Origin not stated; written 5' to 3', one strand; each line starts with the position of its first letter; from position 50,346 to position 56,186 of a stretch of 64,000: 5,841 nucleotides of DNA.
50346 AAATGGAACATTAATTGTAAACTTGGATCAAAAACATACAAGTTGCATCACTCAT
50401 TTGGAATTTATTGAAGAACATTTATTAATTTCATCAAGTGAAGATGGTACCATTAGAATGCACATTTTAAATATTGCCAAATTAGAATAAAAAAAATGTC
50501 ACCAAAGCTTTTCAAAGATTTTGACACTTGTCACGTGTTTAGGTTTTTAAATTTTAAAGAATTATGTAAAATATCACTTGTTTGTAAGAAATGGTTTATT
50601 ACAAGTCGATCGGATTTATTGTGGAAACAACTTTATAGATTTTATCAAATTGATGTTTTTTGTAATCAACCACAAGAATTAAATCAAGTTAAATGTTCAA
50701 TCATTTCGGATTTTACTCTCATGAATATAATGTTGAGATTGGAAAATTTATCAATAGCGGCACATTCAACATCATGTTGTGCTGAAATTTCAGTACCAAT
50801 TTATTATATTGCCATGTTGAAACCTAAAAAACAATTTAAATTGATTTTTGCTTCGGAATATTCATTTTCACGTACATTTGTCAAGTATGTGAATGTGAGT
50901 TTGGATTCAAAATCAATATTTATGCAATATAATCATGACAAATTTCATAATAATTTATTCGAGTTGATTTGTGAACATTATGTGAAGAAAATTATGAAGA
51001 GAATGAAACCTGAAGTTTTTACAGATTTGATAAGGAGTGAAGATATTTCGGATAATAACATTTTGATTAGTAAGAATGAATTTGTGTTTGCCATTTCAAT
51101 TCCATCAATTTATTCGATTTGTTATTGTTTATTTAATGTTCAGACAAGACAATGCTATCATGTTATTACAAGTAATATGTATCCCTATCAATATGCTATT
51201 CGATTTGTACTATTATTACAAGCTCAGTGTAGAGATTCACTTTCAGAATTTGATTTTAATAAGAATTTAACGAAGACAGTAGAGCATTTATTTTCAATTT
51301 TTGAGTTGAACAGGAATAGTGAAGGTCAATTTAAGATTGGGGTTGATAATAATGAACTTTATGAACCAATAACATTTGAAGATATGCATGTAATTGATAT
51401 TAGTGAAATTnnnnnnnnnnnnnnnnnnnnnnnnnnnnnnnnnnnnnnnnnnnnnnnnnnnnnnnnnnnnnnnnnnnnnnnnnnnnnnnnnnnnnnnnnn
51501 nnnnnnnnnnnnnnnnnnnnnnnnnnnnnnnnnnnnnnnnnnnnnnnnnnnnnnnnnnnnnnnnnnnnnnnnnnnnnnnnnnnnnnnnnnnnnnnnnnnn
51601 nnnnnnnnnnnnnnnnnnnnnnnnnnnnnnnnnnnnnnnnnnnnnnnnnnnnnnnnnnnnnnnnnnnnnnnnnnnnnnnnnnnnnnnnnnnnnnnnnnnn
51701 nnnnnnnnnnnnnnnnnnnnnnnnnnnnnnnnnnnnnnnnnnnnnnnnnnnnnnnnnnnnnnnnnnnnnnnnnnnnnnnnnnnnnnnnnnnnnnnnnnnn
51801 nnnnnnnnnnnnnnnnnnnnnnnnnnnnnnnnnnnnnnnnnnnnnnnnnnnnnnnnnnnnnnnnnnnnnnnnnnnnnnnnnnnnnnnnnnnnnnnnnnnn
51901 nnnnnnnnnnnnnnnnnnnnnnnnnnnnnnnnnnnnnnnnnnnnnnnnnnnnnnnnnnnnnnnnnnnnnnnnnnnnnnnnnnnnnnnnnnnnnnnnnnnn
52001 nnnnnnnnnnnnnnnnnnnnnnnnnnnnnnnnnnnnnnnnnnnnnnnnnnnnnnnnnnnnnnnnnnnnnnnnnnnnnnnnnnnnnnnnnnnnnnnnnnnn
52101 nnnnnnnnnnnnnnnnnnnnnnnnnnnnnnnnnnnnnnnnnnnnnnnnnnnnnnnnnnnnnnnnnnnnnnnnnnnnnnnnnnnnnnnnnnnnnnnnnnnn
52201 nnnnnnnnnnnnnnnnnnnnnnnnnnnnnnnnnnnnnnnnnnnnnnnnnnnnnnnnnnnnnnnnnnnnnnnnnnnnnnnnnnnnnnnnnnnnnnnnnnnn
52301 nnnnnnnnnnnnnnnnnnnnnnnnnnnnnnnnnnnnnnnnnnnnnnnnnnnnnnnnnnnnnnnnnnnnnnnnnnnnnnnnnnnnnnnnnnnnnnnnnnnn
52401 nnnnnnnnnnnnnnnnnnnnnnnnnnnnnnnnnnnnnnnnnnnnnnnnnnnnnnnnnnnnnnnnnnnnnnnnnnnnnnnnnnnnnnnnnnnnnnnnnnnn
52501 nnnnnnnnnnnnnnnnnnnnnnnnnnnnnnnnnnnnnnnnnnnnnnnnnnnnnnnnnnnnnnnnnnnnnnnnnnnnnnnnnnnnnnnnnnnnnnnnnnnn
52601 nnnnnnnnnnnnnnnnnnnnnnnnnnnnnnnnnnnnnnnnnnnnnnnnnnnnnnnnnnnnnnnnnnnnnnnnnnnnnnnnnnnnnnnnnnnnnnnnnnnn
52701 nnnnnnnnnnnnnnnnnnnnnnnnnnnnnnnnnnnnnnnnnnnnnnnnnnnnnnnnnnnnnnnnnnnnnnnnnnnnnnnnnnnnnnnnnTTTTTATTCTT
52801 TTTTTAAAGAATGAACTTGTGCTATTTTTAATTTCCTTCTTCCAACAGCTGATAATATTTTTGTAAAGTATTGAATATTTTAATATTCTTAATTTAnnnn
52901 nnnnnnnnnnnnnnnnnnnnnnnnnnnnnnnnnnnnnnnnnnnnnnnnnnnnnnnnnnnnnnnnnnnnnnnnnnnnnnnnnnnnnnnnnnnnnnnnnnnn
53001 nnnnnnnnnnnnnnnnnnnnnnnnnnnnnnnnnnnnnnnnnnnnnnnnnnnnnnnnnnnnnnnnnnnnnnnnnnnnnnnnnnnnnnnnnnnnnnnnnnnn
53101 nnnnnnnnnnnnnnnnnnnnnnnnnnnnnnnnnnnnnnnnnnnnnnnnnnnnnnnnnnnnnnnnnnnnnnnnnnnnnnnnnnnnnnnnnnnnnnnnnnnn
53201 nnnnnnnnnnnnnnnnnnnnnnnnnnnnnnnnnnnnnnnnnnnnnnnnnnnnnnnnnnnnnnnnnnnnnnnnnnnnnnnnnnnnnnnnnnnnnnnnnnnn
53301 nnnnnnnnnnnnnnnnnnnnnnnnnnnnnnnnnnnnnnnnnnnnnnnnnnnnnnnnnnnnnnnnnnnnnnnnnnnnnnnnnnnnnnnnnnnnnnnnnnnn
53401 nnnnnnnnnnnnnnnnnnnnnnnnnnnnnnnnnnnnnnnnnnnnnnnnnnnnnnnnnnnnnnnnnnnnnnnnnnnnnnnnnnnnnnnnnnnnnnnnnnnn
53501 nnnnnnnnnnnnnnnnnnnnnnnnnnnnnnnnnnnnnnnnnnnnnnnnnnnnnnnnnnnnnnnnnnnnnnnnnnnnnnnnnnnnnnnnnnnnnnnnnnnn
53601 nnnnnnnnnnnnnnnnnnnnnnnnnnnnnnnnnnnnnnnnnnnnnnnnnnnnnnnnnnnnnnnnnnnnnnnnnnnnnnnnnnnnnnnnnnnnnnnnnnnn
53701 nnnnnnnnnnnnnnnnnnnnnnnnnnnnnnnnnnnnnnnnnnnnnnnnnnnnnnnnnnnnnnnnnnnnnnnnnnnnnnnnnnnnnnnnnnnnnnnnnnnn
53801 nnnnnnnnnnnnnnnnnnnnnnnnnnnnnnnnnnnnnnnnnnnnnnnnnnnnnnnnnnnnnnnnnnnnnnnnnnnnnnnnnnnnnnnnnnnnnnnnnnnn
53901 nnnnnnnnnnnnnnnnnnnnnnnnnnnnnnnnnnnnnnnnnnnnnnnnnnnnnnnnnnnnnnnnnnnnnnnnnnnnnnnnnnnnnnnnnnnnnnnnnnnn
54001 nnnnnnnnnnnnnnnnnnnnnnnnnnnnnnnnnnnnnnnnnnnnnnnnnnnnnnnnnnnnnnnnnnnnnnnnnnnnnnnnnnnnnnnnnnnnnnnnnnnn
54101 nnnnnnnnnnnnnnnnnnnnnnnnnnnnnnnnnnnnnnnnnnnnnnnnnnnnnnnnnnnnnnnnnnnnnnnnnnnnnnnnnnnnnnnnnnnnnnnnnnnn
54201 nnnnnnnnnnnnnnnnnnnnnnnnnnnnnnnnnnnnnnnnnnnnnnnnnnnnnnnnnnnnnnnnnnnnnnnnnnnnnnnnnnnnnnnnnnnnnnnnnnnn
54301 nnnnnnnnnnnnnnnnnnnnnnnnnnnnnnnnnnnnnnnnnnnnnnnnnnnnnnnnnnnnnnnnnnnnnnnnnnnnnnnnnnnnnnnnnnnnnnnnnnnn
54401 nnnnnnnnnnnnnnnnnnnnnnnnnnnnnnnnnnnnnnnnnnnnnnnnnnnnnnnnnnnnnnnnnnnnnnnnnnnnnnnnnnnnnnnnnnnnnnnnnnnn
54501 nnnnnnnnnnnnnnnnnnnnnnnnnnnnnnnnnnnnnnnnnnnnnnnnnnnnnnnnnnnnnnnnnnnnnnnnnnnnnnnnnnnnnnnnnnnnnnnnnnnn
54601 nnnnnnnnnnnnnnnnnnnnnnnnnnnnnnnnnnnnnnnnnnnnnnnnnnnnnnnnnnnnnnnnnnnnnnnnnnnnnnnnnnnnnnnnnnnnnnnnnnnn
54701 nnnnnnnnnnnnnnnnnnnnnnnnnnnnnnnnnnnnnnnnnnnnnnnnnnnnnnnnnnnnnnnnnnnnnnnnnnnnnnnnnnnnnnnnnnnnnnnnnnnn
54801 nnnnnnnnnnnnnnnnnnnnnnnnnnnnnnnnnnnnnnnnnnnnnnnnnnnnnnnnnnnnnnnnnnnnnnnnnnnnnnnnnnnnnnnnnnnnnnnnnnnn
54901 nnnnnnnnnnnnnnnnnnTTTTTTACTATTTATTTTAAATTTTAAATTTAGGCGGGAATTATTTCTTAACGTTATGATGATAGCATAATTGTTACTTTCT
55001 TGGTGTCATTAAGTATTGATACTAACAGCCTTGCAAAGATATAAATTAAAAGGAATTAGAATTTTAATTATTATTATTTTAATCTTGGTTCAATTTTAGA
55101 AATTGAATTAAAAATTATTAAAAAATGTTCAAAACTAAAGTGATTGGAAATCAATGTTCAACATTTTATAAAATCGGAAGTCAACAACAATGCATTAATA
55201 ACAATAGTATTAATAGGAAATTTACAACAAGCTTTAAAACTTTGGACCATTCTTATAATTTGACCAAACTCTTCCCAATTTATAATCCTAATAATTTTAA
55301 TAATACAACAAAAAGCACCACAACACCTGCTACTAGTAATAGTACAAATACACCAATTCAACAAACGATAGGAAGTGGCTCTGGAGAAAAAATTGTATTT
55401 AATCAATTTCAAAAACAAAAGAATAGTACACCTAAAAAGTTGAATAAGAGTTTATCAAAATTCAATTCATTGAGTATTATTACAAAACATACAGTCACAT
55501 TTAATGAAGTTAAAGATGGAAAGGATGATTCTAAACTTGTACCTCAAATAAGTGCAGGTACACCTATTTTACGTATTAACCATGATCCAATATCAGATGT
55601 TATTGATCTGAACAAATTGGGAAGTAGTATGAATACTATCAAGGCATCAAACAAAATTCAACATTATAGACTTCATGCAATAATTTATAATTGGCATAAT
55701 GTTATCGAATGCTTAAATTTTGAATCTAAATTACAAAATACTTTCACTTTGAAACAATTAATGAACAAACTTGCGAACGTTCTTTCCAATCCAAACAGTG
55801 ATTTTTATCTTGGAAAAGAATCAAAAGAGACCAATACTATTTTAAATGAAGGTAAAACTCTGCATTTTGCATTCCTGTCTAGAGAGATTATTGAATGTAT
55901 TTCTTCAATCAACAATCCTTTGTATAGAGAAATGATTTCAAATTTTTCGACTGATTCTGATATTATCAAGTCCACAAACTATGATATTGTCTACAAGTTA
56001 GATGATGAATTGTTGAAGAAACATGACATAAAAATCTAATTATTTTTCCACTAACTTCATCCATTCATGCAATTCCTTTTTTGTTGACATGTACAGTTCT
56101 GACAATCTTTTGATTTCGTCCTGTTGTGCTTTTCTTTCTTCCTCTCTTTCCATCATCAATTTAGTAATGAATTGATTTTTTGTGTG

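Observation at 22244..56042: Run of convergent gene pairs with abutting or overlapping stop codons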

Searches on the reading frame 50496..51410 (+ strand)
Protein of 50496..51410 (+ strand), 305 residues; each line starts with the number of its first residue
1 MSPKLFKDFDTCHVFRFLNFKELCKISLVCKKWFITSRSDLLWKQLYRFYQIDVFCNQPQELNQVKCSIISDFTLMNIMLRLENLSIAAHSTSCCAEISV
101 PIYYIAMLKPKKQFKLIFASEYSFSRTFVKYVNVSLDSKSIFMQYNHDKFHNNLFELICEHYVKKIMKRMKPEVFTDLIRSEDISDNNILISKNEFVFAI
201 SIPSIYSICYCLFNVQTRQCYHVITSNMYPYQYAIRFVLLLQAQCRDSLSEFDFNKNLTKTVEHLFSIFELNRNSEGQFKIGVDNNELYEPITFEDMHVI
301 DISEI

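Call 7: search_protein_families(library=pfam, proteins=[window:50496-51410:+])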
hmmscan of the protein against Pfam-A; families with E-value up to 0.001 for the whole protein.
window:50496-51410:+ (305 aa): 2 families
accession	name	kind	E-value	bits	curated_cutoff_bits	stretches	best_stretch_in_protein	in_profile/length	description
PF12937.12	F-box-like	-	3.8e-08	33.4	24.3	1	12-48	10-46/47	F-box-like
PF00646.38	F-box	-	1.1e-05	25.6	20.5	1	12-44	10-42/43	F-box domain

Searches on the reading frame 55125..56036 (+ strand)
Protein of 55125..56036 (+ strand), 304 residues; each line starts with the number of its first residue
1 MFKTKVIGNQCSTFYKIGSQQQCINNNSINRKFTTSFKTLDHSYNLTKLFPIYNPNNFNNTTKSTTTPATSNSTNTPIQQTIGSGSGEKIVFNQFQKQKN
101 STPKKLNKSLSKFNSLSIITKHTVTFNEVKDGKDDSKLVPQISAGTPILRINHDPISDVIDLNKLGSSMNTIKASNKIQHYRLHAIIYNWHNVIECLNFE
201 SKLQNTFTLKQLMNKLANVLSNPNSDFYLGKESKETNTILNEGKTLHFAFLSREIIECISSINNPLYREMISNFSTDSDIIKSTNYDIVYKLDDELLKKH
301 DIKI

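Call 7: search_protein_families(library=pfam, proteins=[window:55125-56036:+])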
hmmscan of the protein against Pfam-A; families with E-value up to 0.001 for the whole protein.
window:55125-56036:+ (304 aa): 0 families

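Call 62: find_encoding_contigs(protein=window:55125-56036:+, flank=10000, max_places=6)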
Protein window:55125-56036:+ (304 aa): no gene with exactly this product is on record in the collection.
